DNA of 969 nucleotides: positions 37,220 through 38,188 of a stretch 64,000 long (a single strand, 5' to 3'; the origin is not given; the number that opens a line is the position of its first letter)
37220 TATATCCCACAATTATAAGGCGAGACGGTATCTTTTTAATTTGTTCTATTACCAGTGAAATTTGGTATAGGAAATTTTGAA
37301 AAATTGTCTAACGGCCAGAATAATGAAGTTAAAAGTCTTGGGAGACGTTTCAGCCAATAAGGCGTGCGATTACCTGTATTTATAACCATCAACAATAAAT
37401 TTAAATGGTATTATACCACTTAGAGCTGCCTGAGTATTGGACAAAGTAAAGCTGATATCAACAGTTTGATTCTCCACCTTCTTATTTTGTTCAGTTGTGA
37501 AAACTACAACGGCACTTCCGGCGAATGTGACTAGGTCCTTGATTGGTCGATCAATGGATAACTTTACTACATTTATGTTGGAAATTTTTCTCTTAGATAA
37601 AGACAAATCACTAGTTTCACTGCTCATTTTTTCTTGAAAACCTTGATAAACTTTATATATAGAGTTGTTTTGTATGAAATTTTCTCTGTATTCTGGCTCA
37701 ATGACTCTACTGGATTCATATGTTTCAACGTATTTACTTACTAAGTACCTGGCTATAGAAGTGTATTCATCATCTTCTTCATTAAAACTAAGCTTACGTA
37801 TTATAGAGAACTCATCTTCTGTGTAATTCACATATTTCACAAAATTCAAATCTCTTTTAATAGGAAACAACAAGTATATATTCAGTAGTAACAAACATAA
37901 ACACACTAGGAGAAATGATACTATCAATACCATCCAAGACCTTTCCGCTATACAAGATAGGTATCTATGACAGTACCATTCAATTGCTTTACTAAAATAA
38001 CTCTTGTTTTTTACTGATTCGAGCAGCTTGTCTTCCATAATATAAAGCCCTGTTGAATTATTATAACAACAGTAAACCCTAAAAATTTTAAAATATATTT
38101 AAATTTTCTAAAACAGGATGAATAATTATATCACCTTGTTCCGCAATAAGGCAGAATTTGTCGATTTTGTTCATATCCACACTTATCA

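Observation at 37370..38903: Module of the giant protein recurs in a small gene that sits in an operon-like run with an orphan VirB8-like gene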

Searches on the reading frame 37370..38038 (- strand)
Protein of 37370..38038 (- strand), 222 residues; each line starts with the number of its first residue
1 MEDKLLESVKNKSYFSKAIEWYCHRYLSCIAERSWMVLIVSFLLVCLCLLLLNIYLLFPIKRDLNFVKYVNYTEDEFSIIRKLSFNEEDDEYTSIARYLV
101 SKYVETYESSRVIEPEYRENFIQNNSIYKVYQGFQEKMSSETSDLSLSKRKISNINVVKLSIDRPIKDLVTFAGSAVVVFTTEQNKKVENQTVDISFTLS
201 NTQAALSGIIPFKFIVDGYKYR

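Call 4: search_protein_families(library=pfam, proteins=[window:37370-38038:-], max_evalue=1)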
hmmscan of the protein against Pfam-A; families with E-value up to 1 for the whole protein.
window:37370-38038:- (222 aa): 2 families
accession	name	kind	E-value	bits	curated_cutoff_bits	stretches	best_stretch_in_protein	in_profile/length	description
PF04335.19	VirB8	-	0.00039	20.8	23.2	1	21-199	5-182/213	VirB8 protein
PF00895.25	ATP-synt_8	-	0.27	12.1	23.4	1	34-60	8-35/55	ATP synthase protein 8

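Call 6: search_protein_families(library=ncbifam, proteins=[window:37370-38038:-], max_evalue=1)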
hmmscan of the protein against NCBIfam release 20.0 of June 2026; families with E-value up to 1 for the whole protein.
window:37370-38038:- (222 aa): 0 families

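Call 9: find_homologous_proteins(query=window:37370-38038:-, max_evalue=0.001)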
Query window:37370-38038:- (222 aa): 76 proteins with E <= 0.001 among 231 candidates.
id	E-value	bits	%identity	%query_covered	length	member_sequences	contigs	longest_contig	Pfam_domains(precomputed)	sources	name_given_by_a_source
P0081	4.0e-138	476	100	100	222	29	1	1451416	-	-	-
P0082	4.2e-132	456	95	100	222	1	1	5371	-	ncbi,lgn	ncbi:MAG: conjugal transfer protein TraJ [Wolbachia sp.]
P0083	4.4e-132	456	96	100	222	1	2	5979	-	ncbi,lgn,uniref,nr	ncbi:conjugal transfer protein TraJ [Wolbachia pipientis]|uniref:conjugal transfer protein TraJ n=1 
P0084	1.4e-129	448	95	100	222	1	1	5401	-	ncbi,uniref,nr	ncbi:conjugal transfer protein TraJ [Wolbachia endosymbiont of Mansonella perstans]|uniref:conjugal 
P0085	5.5e-117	407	84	100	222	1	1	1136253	-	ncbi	ncbi:MAG: conjugal transfer protein TraJ [Wolbachia sp.]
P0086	3.3e-113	395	82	100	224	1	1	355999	-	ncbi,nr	ncbi:MAG: conjugal transfer protein TraJ [Wolbachia endosymbiont of Meromenopon meropis]|nr:conjugal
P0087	1.1e-111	390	78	100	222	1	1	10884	-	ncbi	ncbi:MAG: conjugal transfer protein TraJ [Wolbachia sp.]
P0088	7.7e-111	387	78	100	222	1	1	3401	-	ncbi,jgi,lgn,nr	ncbi:MAG: conjugal transfer protein TraJ [Rickettsiales bacterium]|jgi:type IV secretion system prot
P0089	2.8e-108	379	76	100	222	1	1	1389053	-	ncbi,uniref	ncbi:conjugal transfer protein TraJ [Wolbachia endosymbiont of Cantharis cryptica]|uniref:conjugal t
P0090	2.4e-107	376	76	100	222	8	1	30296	-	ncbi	-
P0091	6.4e-106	371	73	100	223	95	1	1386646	PF04335.20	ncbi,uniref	ncbi:VirB8/TrbF family protein [Wolbachia endosymbiont (group A) of Pipizella viduata]|uniref:VirB8/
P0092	7.6e-106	371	75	100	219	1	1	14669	-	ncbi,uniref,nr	ncbi:conjugal transfer protein TraJ [Wolbachia endosymbiont of Glossina morsitans morsitans]|uniref:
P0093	9.3e-106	370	75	100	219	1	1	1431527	-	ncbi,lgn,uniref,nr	ncbi:conjugal transfer protein TraJ [Wolbachia endosymbiont (group A) of Gymnosoma rotundatum]|unire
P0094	2.1e-105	369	75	100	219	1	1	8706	-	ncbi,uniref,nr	ncbi:conjugal transfer protein TraJ [Wolbachia endosymbiont of Drosophila leontia]|uniref:conjugal t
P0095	2.1e-105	369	75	100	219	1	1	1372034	-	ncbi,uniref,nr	ncbi:conjugal transfer protein TraJ [Wolbachia endosymbiont (group A) of Icerya purchasi]|uniref:con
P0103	4.1e-105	368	75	100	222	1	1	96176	PF04335.20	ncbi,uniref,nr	ncbi:VirB8/TrbF family protein [Wolbachia pipientis]|uniref:VirB8/TrbF family protein n=1 Tax=Wolbac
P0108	3.5e-104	365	75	100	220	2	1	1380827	PF04335.20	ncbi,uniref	ncbi:VirB8/TrbF family protein [Wolbachia endosymbiont (group A) of Melieria omissa]|uniref:VirB8/Tr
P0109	4.4e-104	365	76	100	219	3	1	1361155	PF04335.20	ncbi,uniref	ncbi:VirB8/TrbF family protein [Wolbachia endosymbiont (group E) of Neria commutata]|uniref:VirB8/Tr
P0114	9.3e-102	357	74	100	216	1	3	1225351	PF04335.20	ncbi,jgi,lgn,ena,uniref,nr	ncbi:MAG: conjugal transfer protein TraJ [Rickettsiales bacterium]|jgi:type IV secretion system prot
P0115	1.2e-101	357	74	100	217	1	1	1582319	PF04335.20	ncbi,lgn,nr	ncbi:VirB8/TrbF family protein [Wolbachia pipientis]|nr:VirB8/TrbF family protein [Wolbachia pipient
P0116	2.7e-101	356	74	100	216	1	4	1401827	PF04335.20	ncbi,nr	ncbi:VirB8/TrbF family protein [Wolbachia endosymbiont of Dactylopius coccus]|nr:MAG: conjugal trans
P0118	3.3e-101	356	73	100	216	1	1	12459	PF04335.20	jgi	jgi:type IV secretion system protein VirB8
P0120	1.1e-100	354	73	100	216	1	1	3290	PF04335.20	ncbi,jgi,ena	-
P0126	9.8e-99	347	68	100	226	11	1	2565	PF04335.20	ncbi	-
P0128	2.3e-96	340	67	100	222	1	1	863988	PF04335.20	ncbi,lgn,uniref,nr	ncbi:conjugal transfer protein TraJ [Wolbachia endosymbiont of Cruorifilaria tuberocauda]|uniref:Vir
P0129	2.9e-96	339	70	100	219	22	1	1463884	PF04335.20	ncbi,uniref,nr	ncbi:VirB8/TrbF family protein [Wolbachia endosymbiont of Frankliniella intonsa]|uniref:VirB8/TrbF f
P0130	6.8e-95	335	71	98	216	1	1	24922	PF04335.20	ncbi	ncbi:MAG: VirB8/TrbF family protein [Wolbachia sp.]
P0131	1.6e-93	330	71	98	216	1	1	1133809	PF04335.20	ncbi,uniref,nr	ncbi:VirB8/TrbF family protein [Wolbachia endosymbiont of Trichogramma pretiosum]|uniref:VirB8/TrbF 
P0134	4.3e-93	329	70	98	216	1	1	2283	PF04335.20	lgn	-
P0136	5.5e-92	325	68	98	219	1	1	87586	PF04335.20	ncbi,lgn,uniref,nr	ncbi:VirB8/TrbF family protein [Wolbachia endosymbiont of Tribolium confusum]|uniref:VirB8/TrbF fami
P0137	6.4e-92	325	69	98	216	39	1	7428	PF04335.20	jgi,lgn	-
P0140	2.4e-91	323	66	99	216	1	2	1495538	PF04335.20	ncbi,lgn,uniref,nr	ncbi:VirB8/TrbF family protein [Wolbachia endosymbiont of Ctenocephalides felis wCfeT]|uniref:VirB8/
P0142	3.7e-90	319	68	98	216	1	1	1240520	PF04335.20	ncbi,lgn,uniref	ncbi:VirB8/TrbF family protein [Wolbachia endosymbiont of Encarsia formosa]|uniref:VirB8/TrbF family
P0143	4.0e-90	319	68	98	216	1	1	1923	PF04335.20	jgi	-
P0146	5.8e-82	293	60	99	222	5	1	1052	PF04335.20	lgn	-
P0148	4.8e-76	273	55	100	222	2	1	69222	PF04335.20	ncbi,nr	ncbi:MAG: conjugal transfer protein TraJ [Wolbachia endosymbiont of Fragariocoptes setiger]|nr:conju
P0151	7.4e-65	237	54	100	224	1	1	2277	PF04335.20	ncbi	-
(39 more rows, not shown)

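Call 23: search_solved_structures(query=A2, max_evalue=1, show_alignments=1)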
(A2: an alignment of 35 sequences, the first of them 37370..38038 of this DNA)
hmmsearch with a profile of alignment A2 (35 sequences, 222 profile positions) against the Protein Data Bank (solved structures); distinct sequences matched with E-value up to 1: 5.
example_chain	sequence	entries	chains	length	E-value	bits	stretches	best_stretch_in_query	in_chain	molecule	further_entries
4o3v_A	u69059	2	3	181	5.8e-09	39.4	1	57-222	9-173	VirB8-like protein of type IV secretion system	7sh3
4lso_A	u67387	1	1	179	0.0089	19.1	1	74-220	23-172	Type IV secretion system protein virB8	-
4kz1_A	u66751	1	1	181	0.051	16.6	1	75-220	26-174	VirB8 protein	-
5imw_A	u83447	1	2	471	0.32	14.1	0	96-136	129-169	Intermedilysin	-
5imt_A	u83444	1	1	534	0.38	13.8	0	96-136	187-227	Intermedilysin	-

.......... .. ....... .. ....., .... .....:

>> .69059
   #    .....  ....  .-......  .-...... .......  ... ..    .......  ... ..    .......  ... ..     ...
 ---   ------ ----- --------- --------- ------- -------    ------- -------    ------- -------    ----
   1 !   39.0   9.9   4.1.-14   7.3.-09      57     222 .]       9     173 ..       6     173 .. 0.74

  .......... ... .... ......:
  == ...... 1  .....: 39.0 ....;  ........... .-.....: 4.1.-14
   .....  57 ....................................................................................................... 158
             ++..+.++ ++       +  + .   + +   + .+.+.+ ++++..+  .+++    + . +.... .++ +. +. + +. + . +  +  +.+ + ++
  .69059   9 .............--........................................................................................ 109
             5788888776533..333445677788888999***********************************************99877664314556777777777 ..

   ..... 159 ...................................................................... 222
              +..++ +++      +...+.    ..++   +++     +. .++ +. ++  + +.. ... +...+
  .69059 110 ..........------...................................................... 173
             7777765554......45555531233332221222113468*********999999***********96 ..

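Call 34: predict_structure(alignment_id=A2)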
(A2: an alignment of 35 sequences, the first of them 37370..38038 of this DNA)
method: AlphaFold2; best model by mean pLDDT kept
length: 222 residues; sequences in the alignment: 35
mean_pLDDT: 65.8   pTM: 0.41
mean pLDDT of the five models: 65.8, 65.7, 55.6, 51.8, 46.6
residues with pLDDT >= 90: 10; 70-90: 90; 50-70: 76; < 50: 46
segments of 3 or more residues with pLDDT < 50: 62-78, 116-122, 133-135, 137-139, 142-148
pLDDT, mean of each block of 10 residues (from residue 1): 57 75 82 88 91 70 37 43 54 68 65 48 49 48 45 75 66 79 78 81 69 77 75
secondary structure, 60 per line:
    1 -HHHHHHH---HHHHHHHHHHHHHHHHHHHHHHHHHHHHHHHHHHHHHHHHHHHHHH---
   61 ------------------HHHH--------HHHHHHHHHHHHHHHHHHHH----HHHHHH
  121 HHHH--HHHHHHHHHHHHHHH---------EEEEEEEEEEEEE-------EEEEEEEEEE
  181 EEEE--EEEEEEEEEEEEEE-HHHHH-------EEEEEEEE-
elements in order: H2-8 H12-57 H79-82 H91-110 H115-124 H127-141 E151-163 E171-184 E187-200 H202-206 E214-221

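Call 37: fold_search(model_id=the predicted structure, library=pdb)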
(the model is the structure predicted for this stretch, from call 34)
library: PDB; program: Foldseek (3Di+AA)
matches with E <= 10: 531; with E <= 0.001: 0
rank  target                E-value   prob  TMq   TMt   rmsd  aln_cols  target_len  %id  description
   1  4o3v_A                5.9e-02  0.60  0.21  0.30  13.0       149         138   20  Crystal structure of a VirB8-like protein of type IV secretion system from Rickettsia typhi (released 2014-03-05)
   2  5i7k_A                6.7e-02  0.41  0.16  0.17  13.9       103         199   10  Crystal Structure of Human SPLUNC1 Dolphin Mutant D1 (G58A, S61A, G62E, G63D, G66D, I67T) (released 2016-05-18)
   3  6baq_F                7.5e-02  0.63  0.18  0.19  10.9       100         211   13  Mus musculus BPIFA1 (released 2018-05-09)
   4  4keg                  9.4e-02  0.41  0.19  0.09  16.8       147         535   12  Crystal Structure of MBP Fused Human SPLUNC1 (released 2014-04-30)
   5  3e99                  1.1e-01  0.92  0.23  0.33   7.8        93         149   10  Crystal structure of the beta subunit of the benzoate 1,2-dioxygenase (benb, bmaa0186) from burkholderia mallei atcc 233 (released 2008-09-16)
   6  6baq_G                1.2e-01  0.60  0.18  0.20   6.6        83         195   11  Mus musculus BPIFA1 (released 2018-05-09)
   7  6baq_A                1.3e-01  0.41  0.18  0.20  14.5       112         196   10  Mus musculus BPIFA1 (released 2018-05-09)
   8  6o1t_B                1.3e-01  0.33  0.18  0.21  13.7       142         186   12  BOVINE SALIVARY PROTEIN FORM 30B WITH OLEIC ACID (released 2019-03-13)
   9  5wd6_B                1.7e-01  0.54  0.17  0.20  10.4        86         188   12  bovine salivary protein form 30b (released 2018-07-11)
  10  5u9o_H                1.8e-01  0.57  0.21  0.30   9.7       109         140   10  Cocrystal structure of the intermembrane space region of the plastid division proteins PARC6 and PDV1 (released 2017-12-20)
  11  6baq_B                1.8e-01  0.51  0.18  0.20   6.7        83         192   11  Mus musculus BPIFA1 (released 2018-05-09)
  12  6o1t_A                1.8e-01  0.38  0.17  0.19   7.0        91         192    9  BOVINE SALIVARY PROTEIN FORM 30B WITH OLEIC ACID (released 2019-03-13)
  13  5u9o_A                1.9e-01  0.33  0.21  0.29  13.9       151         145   11  Cocrystal structure of the intermembrane space region of the plastid division proteins PARC6 and PDV1 (released 2017-12-20)
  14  6baq_E                2.0e-01  0.47  0.18  0.20   6.6        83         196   11  Mus musculus BPIFA1 (released 2018-05-09)
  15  3fsd                  2.1e-01  0.94  0.23  0.39   3.7        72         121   10  Crystal structure of NTF2-like protein of unknown function in nutrient uptake (YP_427473.1) from RHODOSPIRILLUM RUBRUM A (released 2009-02-10)
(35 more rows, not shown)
